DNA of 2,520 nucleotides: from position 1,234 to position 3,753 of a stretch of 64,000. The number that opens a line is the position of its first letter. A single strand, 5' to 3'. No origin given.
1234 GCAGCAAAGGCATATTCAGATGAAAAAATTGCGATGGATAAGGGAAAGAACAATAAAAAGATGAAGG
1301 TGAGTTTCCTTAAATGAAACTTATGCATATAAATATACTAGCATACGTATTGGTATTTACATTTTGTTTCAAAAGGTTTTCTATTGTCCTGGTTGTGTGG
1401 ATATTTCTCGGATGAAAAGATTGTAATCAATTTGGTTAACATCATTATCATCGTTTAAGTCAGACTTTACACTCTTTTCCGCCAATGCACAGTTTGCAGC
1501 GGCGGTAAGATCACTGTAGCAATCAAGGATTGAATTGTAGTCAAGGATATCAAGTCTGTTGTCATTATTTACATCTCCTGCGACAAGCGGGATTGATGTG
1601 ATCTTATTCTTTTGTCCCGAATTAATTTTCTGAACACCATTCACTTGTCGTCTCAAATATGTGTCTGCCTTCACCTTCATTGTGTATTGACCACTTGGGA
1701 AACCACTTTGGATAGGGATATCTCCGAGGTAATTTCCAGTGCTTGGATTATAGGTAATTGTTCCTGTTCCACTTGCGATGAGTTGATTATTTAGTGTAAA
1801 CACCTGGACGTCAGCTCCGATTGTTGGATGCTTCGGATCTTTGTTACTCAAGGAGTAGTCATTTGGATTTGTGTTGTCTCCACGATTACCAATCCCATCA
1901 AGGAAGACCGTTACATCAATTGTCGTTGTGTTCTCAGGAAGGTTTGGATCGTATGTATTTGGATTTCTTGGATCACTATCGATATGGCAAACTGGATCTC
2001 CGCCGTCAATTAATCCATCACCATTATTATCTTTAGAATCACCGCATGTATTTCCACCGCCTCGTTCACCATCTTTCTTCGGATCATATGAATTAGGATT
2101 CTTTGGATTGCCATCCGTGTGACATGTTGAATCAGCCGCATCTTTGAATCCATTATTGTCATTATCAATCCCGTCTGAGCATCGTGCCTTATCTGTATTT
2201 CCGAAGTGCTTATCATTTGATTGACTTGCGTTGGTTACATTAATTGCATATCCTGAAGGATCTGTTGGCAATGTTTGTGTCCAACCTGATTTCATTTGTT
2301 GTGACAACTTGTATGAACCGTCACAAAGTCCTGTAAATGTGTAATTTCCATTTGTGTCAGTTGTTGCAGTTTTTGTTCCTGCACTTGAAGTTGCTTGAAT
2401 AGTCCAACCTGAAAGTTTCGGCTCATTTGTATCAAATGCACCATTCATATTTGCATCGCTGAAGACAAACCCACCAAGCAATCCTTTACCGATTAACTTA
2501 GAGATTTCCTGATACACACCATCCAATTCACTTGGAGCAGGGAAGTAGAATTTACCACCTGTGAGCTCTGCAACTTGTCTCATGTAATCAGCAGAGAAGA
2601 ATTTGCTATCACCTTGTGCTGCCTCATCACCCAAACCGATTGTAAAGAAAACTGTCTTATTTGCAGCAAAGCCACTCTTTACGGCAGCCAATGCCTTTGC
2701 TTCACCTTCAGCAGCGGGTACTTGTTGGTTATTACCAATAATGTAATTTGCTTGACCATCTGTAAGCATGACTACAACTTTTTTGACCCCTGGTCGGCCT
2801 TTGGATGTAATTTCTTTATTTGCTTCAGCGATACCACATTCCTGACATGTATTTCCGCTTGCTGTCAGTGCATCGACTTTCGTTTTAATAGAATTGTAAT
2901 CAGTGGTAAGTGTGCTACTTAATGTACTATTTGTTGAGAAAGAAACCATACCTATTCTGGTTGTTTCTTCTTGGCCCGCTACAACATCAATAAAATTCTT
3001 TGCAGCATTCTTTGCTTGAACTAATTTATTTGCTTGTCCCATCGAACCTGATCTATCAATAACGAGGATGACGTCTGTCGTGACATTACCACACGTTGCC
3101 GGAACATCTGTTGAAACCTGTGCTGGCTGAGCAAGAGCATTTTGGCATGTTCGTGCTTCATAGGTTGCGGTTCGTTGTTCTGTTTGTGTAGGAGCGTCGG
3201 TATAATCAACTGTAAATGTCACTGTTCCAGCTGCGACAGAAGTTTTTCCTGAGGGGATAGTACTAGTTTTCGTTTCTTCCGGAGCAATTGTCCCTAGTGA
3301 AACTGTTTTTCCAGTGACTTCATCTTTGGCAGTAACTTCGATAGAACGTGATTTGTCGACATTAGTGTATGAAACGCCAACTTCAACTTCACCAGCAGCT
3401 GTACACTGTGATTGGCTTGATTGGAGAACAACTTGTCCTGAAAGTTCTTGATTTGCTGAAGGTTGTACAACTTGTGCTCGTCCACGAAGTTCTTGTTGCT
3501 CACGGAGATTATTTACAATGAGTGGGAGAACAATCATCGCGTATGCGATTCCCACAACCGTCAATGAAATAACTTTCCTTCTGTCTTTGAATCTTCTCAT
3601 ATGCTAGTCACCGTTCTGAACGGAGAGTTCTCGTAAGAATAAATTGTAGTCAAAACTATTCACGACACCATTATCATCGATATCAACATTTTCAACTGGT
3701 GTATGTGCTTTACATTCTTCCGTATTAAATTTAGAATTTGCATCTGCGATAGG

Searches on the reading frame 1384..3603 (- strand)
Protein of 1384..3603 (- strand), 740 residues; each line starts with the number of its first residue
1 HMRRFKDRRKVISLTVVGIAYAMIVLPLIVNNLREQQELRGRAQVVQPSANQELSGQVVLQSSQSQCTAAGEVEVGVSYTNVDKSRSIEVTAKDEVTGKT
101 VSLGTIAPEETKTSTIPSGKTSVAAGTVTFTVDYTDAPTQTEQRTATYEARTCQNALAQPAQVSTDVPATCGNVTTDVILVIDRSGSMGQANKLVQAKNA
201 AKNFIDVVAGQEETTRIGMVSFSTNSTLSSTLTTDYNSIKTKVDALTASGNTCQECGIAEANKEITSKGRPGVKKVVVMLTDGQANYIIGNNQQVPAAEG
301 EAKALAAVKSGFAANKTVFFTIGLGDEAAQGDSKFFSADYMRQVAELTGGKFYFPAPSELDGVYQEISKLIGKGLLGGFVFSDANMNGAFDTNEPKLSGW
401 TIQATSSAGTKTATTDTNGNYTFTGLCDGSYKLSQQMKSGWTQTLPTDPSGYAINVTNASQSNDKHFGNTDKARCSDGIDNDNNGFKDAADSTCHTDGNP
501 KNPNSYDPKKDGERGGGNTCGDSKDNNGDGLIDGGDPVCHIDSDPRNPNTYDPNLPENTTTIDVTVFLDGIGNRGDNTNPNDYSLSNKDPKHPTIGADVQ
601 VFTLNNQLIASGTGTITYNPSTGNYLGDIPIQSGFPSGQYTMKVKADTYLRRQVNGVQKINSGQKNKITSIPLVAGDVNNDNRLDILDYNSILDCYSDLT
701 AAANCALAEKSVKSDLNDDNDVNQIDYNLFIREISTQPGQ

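Call 62: search_protein_families(library=pfam, proteins=[window:1384-3603:-], max_evalue=0.001)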
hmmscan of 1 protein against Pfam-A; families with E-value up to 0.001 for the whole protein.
window:1384-3603:- (740 aa): 4 families
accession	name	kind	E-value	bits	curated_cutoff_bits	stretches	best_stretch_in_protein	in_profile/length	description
PF00092.34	VWA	-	5.5e-18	66.2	23.8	1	177-322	1-150/174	von Willebrand factor type A domain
PF13519.12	VWA_2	-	2.5e-16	60.7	27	1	178-284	1-107/107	von Willebrand factor type A domain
PF17210.9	SdrD_B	-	3e-13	50.4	29.7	1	376-453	3-82/112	SdrD B-like domain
PF13620.12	CarboxypepD_reg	-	1.7e-05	25.5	32.3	1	396-445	13-64/82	Carboxypeptidase regulatory-like domain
